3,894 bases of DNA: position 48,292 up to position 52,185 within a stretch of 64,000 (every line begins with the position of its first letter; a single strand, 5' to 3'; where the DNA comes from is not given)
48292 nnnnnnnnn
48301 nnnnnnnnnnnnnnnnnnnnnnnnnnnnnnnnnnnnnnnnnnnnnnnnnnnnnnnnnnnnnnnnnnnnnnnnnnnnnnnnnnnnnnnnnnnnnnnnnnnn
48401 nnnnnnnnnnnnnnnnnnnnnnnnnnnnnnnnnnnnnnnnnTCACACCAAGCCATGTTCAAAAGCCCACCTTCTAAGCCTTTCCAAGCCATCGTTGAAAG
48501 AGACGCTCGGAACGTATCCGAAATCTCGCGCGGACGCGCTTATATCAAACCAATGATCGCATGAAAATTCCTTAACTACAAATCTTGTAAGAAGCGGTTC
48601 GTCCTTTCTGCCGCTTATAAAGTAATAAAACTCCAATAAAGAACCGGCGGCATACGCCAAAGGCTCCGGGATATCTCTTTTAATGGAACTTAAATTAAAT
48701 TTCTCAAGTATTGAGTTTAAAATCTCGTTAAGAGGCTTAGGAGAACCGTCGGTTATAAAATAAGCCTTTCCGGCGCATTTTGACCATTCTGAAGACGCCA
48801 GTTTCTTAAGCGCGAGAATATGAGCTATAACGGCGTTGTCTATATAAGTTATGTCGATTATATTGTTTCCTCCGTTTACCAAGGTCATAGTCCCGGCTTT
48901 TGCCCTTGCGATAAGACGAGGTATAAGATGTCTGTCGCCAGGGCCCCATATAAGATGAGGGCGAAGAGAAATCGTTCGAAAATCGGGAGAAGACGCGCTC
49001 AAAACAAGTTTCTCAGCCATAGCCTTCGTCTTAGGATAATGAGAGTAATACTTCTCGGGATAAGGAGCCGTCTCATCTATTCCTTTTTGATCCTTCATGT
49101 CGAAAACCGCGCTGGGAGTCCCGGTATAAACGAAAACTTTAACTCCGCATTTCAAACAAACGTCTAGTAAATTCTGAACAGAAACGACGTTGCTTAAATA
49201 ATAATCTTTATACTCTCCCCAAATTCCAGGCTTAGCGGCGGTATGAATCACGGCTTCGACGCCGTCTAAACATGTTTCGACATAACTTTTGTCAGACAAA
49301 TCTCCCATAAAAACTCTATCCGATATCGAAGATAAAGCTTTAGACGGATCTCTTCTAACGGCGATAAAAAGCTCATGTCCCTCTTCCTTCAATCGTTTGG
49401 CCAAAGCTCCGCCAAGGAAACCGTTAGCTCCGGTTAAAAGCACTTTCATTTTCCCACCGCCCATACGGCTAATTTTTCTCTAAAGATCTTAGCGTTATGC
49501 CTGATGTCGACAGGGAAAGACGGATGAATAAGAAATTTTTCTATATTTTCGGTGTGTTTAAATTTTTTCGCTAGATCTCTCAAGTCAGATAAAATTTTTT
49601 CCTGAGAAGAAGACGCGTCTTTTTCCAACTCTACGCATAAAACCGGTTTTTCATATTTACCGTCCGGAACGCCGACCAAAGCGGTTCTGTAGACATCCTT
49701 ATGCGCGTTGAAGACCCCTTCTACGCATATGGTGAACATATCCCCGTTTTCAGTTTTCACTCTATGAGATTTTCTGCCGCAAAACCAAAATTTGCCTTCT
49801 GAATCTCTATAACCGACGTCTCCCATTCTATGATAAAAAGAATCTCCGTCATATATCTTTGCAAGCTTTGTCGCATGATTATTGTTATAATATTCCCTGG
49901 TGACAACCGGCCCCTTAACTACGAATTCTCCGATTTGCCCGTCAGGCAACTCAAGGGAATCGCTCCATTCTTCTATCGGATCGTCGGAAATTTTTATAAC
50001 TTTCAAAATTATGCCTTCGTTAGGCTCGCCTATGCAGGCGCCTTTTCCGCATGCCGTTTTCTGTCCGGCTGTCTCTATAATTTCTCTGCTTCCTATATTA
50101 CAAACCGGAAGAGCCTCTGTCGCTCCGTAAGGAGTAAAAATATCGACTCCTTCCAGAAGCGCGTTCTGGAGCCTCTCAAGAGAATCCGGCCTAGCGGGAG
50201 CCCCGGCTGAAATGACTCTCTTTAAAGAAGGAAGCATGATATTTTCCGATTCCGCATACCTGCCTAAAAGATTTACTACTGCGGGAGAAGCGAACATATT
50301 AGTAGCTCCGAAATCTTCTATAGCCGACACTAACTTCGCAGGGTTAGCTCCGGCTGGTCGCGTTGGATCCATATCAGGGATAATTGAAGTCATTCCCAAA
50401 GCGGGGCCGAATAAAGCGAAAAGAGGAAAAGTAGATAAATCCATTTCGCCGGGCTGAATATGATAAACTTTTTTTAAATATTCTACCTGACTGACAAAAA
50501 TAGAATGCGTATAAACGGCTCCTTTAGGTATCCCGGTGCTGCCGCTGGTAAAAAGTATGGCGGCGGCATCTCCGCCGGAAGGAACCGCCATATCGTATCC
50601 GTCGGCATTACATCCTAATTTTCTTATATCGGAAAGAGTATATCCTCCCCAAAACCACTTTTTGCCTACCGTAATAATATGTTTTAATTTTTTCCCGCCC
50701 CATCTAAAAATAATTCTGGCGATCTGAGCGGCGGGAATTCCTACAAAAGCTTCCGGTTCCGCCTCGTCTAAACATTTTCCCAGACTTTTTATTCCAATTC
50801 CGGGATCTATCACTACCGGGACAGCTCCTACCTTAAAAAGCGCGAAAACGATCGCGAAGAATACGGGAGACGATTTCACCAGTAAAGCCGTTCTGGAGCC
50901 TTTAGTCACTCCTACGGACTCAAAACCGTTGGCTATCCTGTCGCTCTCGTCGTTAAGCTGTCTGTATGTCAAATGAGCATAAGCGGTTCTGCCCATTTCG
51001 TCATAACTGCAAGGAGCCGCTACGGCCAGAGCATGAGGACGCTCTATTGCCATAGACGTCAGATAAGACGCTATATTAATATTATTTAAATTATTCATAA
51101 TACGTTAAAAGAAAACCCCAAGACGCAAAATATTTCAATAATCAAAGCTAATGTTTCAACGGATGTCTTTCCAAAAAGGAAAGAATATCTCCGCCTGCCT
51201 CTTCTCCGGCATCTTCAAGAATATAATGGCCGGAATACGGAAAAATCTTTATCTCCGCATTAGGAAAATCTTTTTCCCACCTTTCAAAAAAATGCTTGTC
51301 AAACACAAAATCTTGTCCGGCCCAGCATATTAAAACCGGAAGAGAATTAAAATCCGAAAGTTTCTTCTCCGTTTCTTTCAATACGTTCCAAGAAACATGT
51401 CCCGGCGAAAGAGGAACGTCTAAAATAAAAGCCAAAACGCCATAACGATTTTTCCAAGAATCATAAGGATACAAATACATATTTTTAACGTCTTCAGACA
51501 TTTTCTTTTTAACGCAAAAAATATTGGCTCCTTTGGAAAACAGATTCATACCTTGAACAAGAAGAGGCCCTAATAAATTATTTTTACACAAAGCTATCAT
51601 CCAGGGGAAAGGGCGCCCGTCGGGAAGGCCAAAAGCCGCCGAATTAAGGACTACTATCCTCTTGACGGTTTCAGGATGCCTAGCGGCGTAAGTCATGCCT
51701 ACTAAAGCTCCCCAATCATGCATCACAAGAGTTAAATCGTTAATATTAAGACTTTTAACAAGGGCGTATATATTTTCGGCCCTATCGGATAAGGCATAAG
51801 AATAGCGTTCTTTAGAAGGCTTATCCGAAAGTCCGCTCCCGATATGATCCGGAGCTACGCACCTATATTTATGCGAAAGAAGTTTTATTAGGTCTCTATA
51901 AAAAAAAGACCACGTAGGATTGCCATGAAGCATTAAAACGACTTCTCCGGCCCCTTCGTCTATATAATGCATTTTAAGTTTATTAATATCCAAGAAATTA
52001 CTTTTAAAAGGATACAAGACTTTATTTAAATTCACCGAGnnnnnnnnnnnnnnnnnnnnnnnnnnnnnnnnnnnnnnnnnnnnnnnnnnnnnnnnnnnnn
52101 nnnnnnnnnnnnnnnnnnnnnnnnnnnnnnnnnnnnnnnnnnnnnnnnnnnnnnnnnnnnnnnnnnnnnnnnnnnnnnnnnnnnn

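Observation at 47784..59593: PfaC/Pfa3-like polyketide-type enzyme physically fused into an oleABCD olefin cluster with its own PPTase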

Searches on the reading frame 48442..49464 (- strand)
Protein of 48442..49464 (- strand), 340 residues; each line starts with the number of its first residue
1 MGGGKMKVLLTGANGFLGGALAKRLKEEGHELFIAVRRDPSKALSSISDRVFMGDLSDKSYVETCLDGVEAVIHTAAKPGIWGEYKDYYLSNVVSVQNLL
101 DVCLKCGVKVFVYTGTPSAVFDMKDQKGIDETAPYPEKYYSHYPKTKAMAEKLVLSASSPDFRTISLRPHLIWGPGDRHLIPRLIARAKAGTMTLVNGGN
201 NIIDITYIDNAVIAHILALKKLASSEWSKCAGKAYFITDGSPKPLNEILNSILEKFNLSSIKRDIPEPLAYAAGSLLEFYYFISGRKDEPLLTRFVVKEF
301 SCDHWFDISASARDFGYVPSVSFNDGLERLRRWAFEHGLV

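Call 4: search_protein_families(library=pfam, proteins=[window:48442-49464:-])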
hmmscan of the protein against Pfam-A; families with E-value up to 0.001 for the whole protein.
window:48442-49464:- (340 aa): 8 families
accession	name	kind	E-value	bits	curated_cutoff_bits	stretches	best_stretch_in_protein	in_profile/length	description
PF01073.25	3Beta_HSD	-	1.2e-49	169.3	22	1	10-259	2-271/280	3-beta hydroxysteroid dehydrogenase/isomerase family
PF01370.27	Epimerase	-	9.5e-38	130.4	20.9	1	8-224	1-230/240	NAD dependent epimerase/dehydratase family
PF07993.18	NAD_binding_4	-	2e-16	60.4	20.1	1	62-174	82-209/258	Male sterility protein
PF16363.11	GDP_Man_Dehyd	-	5.1e-14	52.9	27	1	9-251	1-269/332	GDP-mannose 4,6 dehydratase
PF13460.12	NAD_binding_10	-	1.5e-12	48.2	27.2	1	12-159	1-135/184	NAD(P)H-binding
PF04321.23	RmlD_sub_bind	-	8.4e-11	41.9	27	1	6-158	1-140/287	RmlD substrate binding domain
PF05368.20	NmrA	-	1.9e-09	38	27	1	5-118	2-109/298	NmrA-like family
PF02719.21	Polysacc_synt_2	-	2.7e-06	27.2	20.2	1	8-120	1-132/293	Polysaccharide biosynthesis protein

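Call 5: search_protein_families(library=ncbifam, proteins=[window:48442-49464:-])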
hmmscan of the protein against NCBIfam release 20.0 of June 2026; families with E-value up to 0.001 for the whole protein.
window:48442-49464:- (340 aa): 22 families
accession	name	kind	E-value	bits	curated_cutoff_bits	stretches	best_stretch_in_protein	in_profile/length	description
NF042422.1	oxyalk_red_OleD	equivalog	3.5e-104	348.7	580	1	6-333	1-327/329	2-alkyl-3-oxoalkanoate reductase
NF042423.1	oxyalk_red_Shew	equivalog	2e-103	345.9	580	1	7-330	10-331/331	2-alkyl-3-oxoalkanoate reductase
TIGR03466.1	HpnA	hypoth_equivalog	1.3e-36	126.1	367.65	1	6-338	1-325/327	hopanoid-associated sugar epimerase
NF052578.1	StrlDmthSdmBMthl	equivalog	2.1e-19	70.5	600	1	6-254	1-243/328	sterol demethylase protein SdmB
TIGR01179.1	galE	equivalog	1.7e-17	63.2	262.3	1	7-168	1-172/332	UDP-glucose 4-epimerase GalE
TIGR04180.1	EDH_00030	hypoth_equivalog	2.4e-15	56.4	475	1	8-217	1-223/297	NAD-dependent 4,6-dehydratase LegB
TIGR01746.1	Thioester-redct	subfamily_domain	3.9e-13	49.4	213.35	1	7-174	1-197/371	thioester reductase domain-containing protein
NF041293.1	G6PDh_Azf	equivalog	1.1e-11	44.6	400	1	7-123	4-122/252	NAD-dependent glucose-6-phosphate dehydrogenase Azf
TIGR01181.1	dTDP_gluc_dehyt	equivalog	1.9e-11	43.6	365.1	1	7-336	1-313/321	dTDP-glucose 4,6-dehydratase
NF058621.1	DiazavRedAvaA7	equivalog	5.8e-10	39.3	400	1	6-223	1-223/304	3-diazoavenalumate denitrifying reductase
TIGR02197.1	heptose_epim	equivalog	1.4e-09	37.6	274.6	1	8-179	1-177/316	ADP-glyceromanno-heptose 6-epimerase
TIGR01777.1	yfcH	hypoth_equivalog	3.2e-09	36.8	207.35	1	8-176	1-169/292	TIGR01777 family oxidoreductase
NF004520.0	PRK05865.1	equivalog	3e-08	32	1509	1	6-147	1-106/854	sugar epimerase family protein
NF043036.1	ErythonDh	equivalog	1.3e-07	31.1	325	1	6-155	1-161/321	D-erythronate dehydrogenase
TIGR01214.1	rmlD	equivalog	2e-07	30.4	224.05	1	7-159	1-140/285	dTDP-4-dehydrorhamnose reductase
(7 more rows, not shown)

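Call 29: search_solved_structures(query=window:48442-49464:-)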
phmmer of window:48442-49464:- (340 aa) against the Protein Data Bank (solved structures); distinct sequences matched with E-value up to 0.001: 75 (the best 60 are shown).
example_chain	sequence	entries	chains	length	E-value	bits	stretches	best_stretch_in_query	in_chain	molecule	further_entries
6jkg_A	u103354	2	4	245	3.4e-35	125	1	9-238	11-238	Sterol-4-alpha-carboxylate 3-dehydrogenase, decarboxylating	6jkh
3wj7_A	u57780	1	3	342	9.2e-20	74.2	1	8-248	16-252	Putative oxidoreductase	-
6kv9_A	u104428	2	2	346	4.8e-19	71.9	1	8-218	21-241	MoeE5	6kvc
8rdg_A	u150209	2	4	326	2.9e-12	49.6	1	6-192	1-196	SDR family NAD(P)-dependent oxidoreductase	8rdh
6zl6_A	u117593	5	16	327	2.9e-12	49.6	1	6-220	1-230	Epimerase domain-containing protein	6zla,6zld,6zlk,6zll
8rdi_A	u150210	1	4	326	9.9e-12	47.8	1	6-192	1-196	SDR family NAD(P)-dependent oxidoreductase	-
6zlj_A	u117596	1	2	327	1e-11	47.8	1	6-220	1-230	Epimerase domain-containing protein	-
3m2p_A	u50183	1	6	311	1.8e-11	47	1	6-141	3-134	UDP-N-acetylglucosamine 4-epimerase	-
7k3p_A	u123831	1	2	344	2.9e-11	46.3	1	6-171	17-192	UDP-glucose 4-epimerase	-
5u4q_A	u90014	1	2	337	5.2e-10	42.2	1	5-234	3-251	dTDP-glucose 4,6-dehydratase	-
3vps_A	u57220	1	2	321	1.9e-09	40.3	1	5-219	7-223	NAD-dependent epimerase/dehydratase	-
2c20_A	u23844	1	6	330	4.6e-08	35.8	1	7-255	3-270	UDP-GLUCOSE 4-EPIMERASE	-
3enk_A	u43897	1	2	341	6e-08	35.4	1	6-169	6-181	UDP-glucose 4-epimerase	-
3icp_A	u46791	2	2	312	7.4e-08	35.1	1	6-223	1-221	NAD-dependent epimerase/dehydratase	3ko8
10ke_A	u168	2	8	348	9.3e-08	34.8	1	52-220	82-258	Capsular polysaccharide biosynthesis protein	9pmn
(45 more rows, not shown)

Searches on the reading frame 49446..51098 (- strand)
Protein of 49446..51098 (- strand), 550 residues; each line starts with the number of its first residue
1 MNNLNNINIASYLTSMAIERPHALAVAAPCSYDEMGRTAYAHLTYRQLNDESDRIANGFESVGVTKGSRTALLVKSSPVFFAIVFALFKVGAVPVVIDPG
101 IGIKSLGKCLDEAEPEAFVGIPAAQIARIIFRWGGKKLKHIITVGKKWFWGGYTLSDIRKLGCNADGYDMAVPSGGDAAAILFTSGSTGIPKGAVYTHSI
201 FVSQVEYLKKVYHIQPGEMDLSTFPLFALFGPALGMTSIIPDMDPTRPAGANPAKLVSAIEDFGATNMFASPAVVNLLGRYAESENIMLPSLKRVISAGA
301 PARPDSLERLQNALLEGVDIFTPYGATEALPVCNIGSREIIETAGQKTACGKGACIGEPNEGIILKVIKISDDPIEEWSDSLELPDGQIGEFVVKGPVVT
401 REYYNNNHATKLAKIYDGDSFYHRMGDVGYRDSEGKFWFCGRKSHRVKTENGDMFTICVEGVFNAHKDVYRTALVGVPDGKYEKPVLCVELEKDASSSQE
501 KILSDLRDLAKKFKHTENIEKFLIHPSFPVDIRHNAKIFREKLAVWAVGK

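Call 4: search_protein_families(library=pfam, proteins=[window:49446-51098:-])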
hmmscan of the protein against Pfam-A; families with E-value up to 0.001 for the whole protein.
window:49446-51098:- (550 aa): 1 family
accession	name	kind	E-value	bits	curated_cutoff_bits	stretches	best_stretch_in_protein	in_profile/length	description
PF00501.34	AMP-binding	-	2.5e-51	175.1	29.9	1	38-404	17-384/384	AMP-binding enzyme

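Call 5: search_protein_families(library=ncbifam, proteins=[window:49446-51098:-])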
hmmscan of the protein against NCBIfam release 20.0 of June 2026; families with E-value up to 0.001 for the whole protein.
window:49446-51098:- (550 aa): 99 families (the best 25 are shown)
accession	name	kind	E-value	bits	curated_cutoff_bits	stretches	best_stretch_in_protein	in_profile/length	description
NF006754.0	PRK09274.1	equivalog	1.5e-218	726.5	478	1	5-548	3-548/555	fatty acid CoA ligase family protein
NF045786.1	OlefBLtnSynXan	equivalog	4.7e-199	662.3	900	1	7-548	1-542/544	olefin beta-lactone synthetase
NF045785.1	OlefBLtnSynShew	equivalog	2.8e-198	659.8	850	1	8-547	2-551/552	olefin beta-lactone synthetase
NF004837.0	PRK06187.1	subfamily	2.6e-56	191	476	1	38-519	33-499/531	long-chain-fatty-acid--CoA ligase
TIGR01733.1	AA-adenyl-dom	subfamily_domain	1e-36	126.7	317.4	1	44-449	1-384/409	amino acid adenylation domain-containing protein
NF006182.0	PRK08316.1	subfamily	1.6e-36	125.9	663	1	41-517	35-492/523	fatty acyl-CoA synthetase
NF005702.0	PRK07514.1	subfamily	6.8e-35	120.4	558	1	40-518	27-476/506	malonyl-CoA synthase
NF005676.0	PRK07470.1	equivalog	1e-32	113.5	774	1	32-530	34-514/544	acyl-CoA synthetase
NF006181.0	PRK08314.1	subfamily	1.2e-32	112.9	705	2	177-504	205-516/563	long-chain-fatty-acid--CoA ligase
NF009233.0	PRK12583.1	subfamily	1.7e-32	112.6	832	2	176-514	201-522/558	fatty acid CoA ligase family protein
NF005947.1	PRK08008.1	equivalog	3.5e-32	111.7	651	2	41-202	36-200/518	crotonobetaine/carnitine-CoA ligase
NF004822.0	PRK06178.1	equivalog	1.2e-31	109.9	782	2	173-504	210-530/571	acyl-CoA synthetase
NF052269.1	Staph_lig_FadD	equivalog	1.6e-31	109.2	650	2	176-508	150-459/499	long-chain-fatty-acid--CoA ligase FadD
NF003313.0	PRK04319.1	equivalog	4.2e-31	107.8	729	1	32-512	64-527/574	acetate--CoA ligase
TIGR01923.1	menE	equivalog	5.6e-31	107.8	330.15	1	44-526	1-430/442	o-succinylbenzoate--CoA ligase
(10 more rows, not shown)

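Call 28: search_solved_structures(query=window:49446-51098:-)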
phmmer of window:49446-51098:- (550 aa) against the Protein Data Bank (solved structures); distinct sequences matched with E-value up to 0.001: 208 (the best 60 are shown).
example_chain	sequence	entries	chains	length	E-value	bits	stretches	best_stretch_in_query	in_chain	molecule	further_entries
1ult_A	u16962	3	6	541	2.7e-28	102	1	42-500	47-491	long chain fatty acid-CoA ligase | long-chain-fatty-acid-CoA synthetase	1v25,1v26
3r44_A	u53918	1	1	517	1.8e-24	89.5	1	41-502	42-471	fatty acyl CoA synthetase FADD13 (FATTY-ACYL-CoA SYNTHETASE)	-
8wev_A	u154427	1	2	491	9.7e-24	87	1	41-485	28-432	Feruloyl-CoA Synthetase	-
8weu_A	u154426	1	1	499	9.9e-24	87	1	41-484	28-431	Fatty-acyl-CoA synthase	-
8r2q_A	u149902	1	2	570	1.2e-23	86.7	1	44-521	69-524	Probable fatty-acid-CoA ligase FadD5 (Fatty-acid-CoA synthetase) (Fatty-acid-CoA synthase)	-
5ie0_A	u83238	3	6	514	1.6e-22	83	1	43-501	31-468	Oxalate--CoA ligase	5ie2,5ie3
3g7s_A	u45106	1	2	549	2.1e-22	82.6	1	45-520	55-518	Long-chain-fatty-acid--CoA ligase (FadD-1)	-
3ivr_A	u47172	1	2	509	7.8e-22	80.7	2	382-515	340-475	Putative long-chain-fatty-acid CoA ligase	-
8jyl_A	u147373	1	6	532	2.2e-21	79.2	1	42-512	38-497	Acyl-acyl carrier protein synthetase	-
8hsy_A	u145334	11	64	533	2.3e-21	79.2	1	42-512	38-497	Acyl-acyl carrier protein synthetase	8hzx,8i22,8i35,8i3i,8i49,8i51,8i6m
6qjz_A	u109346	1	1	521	2.7e-21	79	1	173-516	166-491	oxalyl CoA-synthetase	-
6e8o_A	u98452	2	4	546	2.5e-20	75.8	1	42-519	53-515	2,3-dihydroxybenzoate-AMP ligase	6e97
5zrn_A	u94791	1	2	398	5.7e-20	74.6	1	41-439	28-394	Long-chain-fatty-acid--CoA ligase FadD13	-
3t5b_A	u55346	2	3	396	7.7e-20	74.2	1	41-438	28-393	PROBABLE CHAIN-FATTY-ACID-CoA LIGASE FADD13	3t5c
6mfy_A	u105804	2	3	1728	2.5e-19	72.5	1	172-511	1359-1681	Linear gramicidin synthase subunit A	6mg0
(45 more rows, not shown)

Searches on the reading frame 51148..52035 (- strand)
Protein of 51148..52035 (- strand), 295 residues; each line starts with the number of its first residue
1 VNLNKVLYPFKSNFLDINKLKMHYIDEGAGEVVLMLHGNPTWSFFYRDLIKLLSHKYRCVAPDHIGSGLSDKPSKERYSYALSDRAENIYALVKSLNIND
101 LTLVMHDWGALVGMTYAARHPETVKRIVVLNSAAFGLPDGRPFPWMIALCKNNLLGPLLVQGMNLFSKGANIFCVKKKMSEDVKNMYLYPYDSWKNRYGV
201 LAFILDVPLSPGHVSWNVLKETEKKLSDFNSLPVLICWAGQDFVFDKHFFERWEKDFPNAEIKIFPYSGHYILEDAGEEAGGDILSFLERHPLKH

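Call 4: search_protein_families(library=pfam, proteins=[window:51148-52035:-])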
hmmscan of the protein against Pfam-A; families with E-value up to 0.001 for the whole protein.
window:51148-52035:- (295 aa): 4 families
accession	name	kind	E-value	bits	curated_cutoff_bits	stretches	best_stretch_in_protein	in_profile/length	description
PF00561.26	Abhydrolase_1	-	2e-27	96.9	25.8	1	32-275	2-243/245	alpha/beta hydrolase fold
PF12697.13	Abhydrolase_6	-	3.9e-18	67.3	26.3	1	33-278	1-212/217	Alpha/beta hydrolase family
PF12146.15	Hydrolase_4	-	9.9e-12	45.1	27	1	31-275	5-237/239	Serine aminopeptidase, S33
PF10230.15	LIDHydrolase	-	0.00017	21.9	27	1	31-130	3-116/262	Lipid-droplet associated hydrolase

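Call 5: search_protein_families(library=ncbifam, proteins=[window:51148-52035:-])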
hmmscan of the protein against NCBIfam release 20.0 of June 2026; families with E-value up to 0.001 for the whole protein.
window:51148-52035:- (295 aa): 27 families (the best 25 are shown)
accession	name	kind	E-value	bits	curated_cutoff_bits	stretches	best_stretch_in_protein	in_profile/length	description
NF002938.0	PRK03592.1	equivalog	4.2e-50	170.8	241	1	8-291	8-292/298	haloalkane dehalogenase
NF002043.0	PRK00870.1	subfamily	3.9e-44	151.3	265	1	8-290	17-300/302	haloalkane dehalogenase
NF002873.0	PRK03204.1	equivalog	8.1e-40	136.9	466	1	5-133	9-135/286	haloalkane dehalogenase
NF050089.1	i_nPHAscl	equivalog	1.2e-20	73.7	300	1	21-134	8-119/288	intracellular short-chain-length polyhydroxyalkanoate depolymerase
TIGR03056.1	bchO_mg_che_rel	equivalog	7.7e-17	61.2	172.55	1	13-157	9-155/278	alpha/beta fold hydrolase BchO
TIGR03611.1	RutD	equivalog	1e-16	61.1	238.5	1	22-132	5-113/258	pyrimidine utilization protein D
NF045632.1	hydroxlase_HsaD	equivalog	3e-13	49.4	400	1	12-136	14-141/290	4,5:9,10-diseco-3-hydroxy-5,9,17-trioxoandrosta-1(10),2-diene-4-oate hydrolase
NF011457.0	PRK14875.1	equivalog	1.6e-12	47.1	307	1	14-136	114-235/372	acetoin dehydrogenase dihydrolipoyllysine-residue acetyltransferase subunit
TIGR03343.1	biphenyl_bphD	equivalog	1.9e-11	43.7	462.15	1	17-272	17-264/282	2-hydroxy-6-oxo-6-phenylhexa-2,4-dienoate hydrolase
NF004514.1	PRK05855.1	equivalog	1.9e-11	43.3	455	1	26-130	18-121/578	SDR family oxidoreductase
TIGR01250.1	pro_imino_pep_2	subfamily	2.4e-11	43.7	167.65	1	26-132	21-129/288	proline iminopeptidase-family hydrolase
TIGR03695.1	menH_SHCHC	equivalog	5.8e-11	42.3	208.55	1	31-139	3-110/252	2-succinyl-6-hydroxy-2,4-cyclohexadiene-1-carboxylate synthase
NF051488.1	bifunc_PcaDC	exception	1.6e-10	40.7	390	1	40-134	22-113/375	bifunctional 3-oxoadipate enol-lactonase/4-carboxymuconolactone decarboxylase PcaDC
TIGR02427.1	protocat_pcaD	equivalog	2.9e-10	40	255.85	1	45-134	28-114/251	3-oxoadipate enol-lactonase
NF051487.1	bifunc_PcaCD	exception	2.9e-09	36.5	430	1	40-134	182-273/413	bifunctional 4-carboxymuconolactone decarboxylase/3-oxoadipate enol-lactonase PcaCD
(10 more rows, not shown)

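Call 30: search_solved_structures(query=window:51148-52035:-)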
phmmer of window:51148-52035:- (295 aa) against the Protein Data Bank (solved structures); distinct sequences matched with E-value up to 0.001: 300 (the best 60 are shown).
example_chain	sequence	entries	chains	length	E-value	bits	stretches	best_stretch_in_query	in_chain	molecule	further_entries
8ooh_A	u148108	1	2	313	2.4e-38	135.4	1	4-289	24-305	Alpha/beta fold hydrolase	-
8ckp_D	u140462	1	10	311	5.2e-38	134.3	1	4-290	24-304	Alpha/beta fold hydrolase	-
6y9g_A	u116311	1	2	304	2.5e-34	122.1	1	8-290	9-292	Ancestral haloalkane dehalogenase AncHLD5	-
8oe6_A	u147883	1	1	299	9.8e-32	113.6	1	7-289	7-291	Structure of hyperstable haloalkane dehalogenase variant DhaA231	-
5mxp_A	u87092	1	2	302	4.6e-31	111.4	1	8-295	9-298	Alpha/beta hydrolase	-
5flk_A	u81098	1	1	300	5.1e-31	111.3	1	8-288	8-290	DHAA101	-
3g9x_A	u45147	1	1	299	8.8e-31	110.5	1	8-288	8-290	Haloalkane dehalogenase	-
4hzg_A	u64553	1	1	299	1.1e-30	110.2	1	8-288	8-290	Haloalkane dehalogenase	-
4e46_A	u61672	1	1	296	1.2e-30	110.1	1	8-288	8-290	Haloalkane dehalogenase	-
1bn6_A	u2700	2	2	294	2.8e-30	108.8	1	8-288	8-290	HALOALKANE DEHALOGENASE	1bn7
1cqw_A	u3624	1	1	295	3.1e-30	108.7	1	8-288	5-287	HALOALKANE DEHALOGENASE; 1-CHLOROHEXANE HALIDOHYDROLASE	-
3rk4_A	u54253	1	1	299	6.3e-30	107.7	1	8-288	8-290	Haloalkane dehalogenase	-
4fwb_A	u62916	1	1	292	7.5e-30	107.5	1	8-288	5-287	Haloalkane dehalogenase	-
4f5z_A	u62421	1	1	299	1e-29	107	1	8-288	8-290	Haloalkane dehalogenase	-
3fwh_A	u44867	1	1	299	3.1e-29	105.4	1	8-288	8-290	Haloalkane dehalogenase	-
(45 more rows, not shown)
